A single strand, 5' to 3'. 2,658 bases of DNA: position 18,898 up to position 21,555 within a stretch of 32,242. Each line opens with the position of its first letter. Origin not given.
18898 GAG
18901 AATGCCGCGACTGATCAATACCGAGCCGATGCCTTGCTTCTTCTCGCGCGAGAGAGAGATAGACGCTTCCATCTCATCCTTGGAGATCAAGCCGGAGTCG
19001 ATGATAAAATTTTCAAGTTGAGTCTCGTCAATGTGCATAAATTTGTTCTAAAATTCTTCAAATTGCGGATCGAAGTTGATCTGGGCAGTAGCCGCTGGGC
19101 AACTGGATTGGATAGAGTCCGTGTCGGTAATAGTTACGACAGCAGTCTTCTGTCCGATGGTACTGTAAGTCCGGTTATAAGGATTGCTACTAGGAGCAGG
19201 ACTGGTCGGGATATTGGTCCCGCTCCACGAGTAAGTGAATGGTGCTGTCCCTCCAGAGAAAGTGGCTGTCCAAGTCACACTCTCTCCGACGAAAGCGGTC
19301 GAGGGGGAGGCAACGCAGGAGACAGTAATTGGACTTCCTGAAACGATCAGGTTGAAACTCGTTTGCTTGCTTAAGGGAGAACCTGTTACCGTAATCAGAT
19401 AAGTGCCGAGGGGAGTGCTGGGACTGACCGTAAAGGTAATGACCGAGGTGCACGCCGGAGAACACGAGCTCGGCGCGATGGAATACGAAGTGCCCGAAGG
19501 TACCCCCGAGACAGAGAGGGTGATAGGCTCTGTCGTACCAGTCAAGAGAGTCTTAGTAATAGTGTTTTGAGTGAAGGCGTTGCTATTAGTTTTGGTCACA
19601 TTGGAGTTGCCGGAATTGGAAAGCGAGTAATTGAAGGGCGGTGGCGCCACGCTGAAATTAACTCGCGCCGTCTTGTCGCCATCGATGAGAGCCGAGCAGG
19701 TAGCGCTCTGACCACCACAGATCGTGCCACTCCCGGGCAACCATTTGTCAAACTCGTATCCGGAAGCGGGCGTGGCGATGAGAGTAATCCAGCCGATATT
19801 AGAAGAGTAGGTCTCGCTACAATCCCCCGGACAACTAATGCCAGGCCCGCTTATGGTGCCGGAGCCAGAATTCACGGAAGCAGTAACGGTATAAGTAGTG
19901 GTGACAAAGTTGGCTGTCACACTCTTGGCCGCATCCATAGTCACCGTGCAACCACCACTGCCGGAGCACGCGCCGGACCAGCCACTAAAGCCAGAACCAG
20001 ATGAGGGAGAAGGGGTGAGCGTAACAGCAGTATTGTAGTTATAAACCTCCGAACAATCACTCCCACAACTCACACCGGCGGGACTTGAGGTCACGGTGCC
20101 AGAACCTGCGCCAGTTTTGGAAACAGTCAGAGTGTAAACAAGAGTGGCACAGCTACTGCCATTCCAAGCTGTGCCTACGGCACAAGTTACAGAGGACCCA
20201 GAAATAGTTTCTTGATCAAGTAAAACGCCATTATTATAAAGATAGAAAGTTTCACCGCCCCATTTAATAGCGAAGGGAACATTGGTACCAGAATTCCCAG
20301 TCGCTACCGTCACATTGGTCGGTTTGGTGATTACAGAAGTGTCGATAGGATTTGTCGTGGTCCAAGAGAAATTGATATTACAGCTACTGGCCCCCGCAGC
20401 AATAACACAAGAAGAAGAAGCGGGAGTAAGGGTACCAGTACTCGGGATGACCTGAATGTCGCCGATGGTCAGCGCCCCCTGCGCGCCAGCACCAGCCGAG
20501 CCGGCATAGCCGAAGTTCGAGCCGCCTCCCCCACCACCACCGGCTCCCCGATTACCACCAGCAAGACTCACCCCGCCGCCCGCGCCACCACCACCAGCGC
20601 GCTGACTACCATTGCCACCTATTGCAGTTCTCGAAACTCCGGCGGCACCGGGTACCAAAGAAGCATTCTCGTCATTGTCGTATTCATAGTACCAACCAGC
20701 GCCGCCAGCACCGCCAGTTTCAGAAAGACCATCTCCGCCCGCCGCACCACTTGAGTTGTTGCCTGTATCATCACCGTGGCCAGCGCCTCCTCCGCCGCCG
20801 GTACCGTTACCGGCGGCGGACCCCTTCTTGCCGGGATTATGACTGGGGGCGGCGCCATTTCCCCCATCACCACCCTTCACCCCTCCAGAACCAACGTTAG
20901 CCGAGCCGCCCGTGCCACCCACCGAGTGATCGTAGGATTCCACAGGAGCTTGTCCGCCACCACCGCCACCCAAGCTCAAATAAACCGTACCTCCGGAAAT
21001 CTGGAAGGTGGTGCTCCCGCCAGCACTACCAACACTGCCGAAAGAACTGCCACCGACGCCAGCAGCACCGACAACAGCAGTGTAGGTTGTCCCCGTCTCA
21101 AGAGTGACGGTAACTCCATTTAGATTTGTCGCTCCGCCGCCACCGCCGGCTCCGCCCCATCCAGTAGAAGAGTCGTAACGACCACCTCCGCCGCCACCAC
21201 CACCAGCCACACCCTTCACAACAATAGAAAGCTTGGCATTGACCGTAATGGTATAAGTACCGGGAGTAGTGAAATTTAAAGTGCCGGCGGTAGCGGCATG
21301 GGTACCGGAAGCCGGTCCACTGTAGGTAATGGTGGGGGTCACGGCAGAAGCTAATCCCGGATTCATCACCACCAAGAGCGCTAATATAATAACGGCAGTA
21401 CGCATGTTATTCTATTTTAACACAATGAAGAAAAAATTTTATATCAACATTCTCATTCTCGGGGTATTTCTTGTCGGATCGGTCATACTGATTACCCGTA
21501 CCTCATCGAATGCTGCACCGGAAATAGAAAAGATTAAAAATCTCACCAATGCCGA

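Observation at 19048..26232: Pilus-linked surface-protein island: two FEEF-tailed modular exoproteins bracketing a divergent Cys/His-repeat gene pair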

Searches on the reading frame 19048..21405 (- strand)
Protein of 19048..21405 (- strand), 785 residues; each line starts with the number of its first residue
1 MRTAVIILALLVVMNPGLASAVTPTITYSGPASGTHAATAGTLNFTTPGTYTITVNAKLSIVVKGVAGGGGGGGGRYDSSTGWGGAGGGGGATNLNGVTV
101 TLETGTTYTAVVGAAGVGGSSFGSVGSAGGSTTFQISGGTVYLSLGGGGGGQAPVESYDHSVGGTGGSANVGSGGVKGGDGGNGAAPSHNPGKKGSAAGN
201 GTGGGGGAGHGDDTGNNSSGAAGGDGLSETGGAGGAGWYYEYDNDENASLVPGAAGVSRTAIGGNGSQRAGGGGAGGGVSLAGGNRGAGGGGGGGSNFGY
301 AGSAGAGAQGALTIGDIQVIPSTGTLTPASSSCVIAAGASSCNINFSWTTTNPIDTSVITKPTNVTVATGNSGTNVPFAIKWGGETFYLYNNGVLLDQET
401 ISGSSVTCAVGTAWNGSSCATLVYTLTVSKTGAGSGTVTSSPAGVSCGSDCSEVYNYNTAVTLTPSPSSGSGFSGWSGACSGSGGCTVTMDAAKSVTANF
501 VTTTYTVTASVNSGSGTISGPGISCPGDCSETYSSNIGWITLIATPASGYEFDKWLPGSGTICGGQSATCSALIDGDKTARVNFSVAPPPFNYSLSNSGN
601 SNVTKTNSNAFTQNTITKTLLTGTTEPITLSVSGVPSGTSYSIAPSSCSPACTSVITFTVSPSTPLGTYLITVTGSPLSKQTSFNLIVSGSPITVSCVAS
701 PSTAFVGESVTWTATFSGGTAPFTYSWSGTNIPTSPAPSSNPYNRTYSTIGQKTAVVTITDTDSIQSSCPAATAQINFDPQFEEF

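Call 5: search_protein_families(library=pfam, proteins=[window:19048-21405:-], max_evalue=0.1)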
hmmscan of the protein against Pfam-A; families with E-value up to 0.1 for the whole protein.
window:19048-21405:- (785 aa): 1 family
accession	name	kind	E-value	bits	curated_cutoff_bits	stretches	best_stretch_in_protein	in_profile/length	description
PF18998.6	Flg_new_2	-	5.9e-10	39.4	23.6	2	427-501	2-70/73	Divergent InlB B-repeat domain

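Call 6: search_protein_families(library=ncbifam, proteins=[window:19048-21405:-], max_evalue=0.1)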
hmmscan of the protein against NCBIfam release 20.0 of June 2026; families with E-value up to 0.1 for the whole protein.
window:19048-21405:- (785 aa): 0 families

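Call 12: search_solved_structures(query=window:19048-21405:-, max_evalue=1, show_alignments=2)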
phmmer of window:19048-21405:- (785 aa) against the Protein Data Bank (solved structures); distinct sequences matched with E-value up to 1: 2.
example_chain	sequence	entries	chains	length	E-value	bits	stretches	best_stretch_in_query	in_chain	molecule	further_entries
5lxk_A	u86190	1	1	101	0.0036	18.8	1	704-780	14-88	Decoration protein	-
8zvi_a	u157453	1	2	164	0.027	15.9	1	692-780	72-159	Decoration protein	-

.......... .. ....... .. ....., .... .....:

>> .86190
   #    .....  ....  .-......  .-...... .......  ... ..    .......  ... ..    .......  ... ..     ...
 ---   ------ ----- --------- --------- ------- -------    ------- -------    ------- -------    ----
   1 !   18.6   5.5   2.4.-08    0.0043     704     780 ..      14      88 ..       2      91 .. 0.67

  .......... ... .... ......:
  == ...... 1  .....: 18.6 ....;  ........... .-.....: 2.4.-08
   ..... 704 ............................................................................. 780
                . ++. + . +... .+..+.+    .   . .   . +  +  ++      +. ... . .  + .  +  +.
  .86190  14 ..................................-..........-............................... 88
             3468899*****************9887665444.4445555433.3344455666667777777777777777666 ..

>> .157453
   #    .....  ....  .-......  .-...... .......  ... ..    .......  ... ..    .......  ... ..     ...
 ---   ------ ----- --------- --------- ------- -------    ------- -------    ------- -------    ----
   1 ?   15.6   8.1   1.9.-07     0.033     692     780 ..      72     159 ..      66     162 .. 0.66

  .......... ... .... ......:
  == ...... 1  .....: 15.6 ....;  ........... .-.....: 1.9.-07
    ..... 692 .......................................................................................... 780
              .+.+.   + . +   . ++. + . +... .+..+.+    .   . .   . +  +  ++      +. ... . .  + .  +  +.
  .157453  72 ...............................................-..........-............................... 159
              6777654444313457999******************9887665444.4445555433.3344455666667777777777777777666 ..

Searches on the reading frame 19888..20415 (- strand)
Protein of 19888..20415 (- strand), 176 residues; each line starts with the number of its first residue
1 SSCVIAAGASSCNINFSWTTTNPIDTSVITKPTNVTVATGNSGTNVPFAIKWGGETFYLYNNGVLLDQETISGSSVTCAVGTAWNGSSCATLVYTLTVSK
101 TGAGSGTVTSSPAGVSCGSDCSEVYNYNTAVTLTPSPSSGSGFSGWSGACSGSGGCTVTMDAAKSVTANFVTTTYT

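Call 73: search_protein_families(library=phrogs, proteins=[window:19888-20415:-], max_evalue=0.01)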
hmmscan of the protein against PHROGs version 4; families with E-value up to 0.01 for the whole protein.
window:19888-20415:- (176 aa): 0 families

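Call 74: search_protein_families(library=pfam, proteins=[window:19888-20415:-], max_evalue=1)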
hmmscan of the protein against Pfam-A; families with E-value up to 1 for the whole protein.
window:19888-20415:- (176 aa): 1 family
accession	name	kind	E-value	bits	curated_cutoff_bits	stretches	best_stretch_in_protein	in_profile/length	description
PF18998.6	Flg_new_2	-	1.1e-07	32.1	23.6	1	97-171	2-70/73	Divergent InlB B-repeat domain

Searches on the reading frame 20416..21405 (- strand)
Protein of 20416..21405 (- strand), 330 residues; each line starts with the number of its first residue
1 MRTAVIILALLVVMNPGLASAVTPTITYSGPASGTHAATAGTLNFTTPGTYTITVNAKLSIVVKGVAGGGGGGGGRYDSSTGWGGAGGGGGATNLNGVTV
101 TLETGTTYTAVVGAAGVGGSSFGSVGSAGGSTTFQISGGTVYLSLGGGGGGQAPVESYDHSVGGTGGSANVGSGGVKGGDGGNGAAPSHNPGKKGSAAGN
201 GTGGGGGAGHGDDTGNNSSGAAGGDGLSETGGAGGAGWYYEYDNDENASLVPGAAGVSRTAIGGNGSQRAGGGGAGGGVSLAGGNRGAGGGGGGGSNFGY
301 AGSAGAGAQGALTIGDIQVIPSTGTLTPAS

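Call 73: search_protein_families(library=phrogs, proteins=[window:20416-21405:-], max_evalue=0.01)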
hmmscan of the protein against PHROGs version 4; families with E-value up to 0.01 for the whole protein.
window:20416-21405:- (330 aa): 3 families
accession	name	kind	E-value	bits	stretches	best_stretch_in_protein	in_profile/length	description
phrog_863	-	tail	1.6e-06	28.4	1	33-237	393-597/690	tail fiber assembly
phrog_754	-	tail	0.00081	20.1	0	66-310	75-318/325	minor tail protein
phrog_416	-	tail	0.005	17.7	1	30-226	155-342/350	minor tail protein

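Call 74: search_protein_families(library=pfam, proteins=[window:20416-21405:-], max_evalue=1)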
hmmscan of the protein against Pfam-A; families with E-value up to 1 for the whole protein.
window:20416-21405:- (330 aa): 2 families
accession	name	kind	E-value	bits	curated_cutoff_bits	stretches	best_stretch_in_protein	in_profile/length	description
PF21722.4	Gly_rich_2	-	0.00027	21.5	24.3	1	46-312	1-221/226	Glycine-rich domain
PF18981.6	InlK_D3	-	0.23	12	25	1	42-58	43-59/75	Internalin K domain (D3/D4)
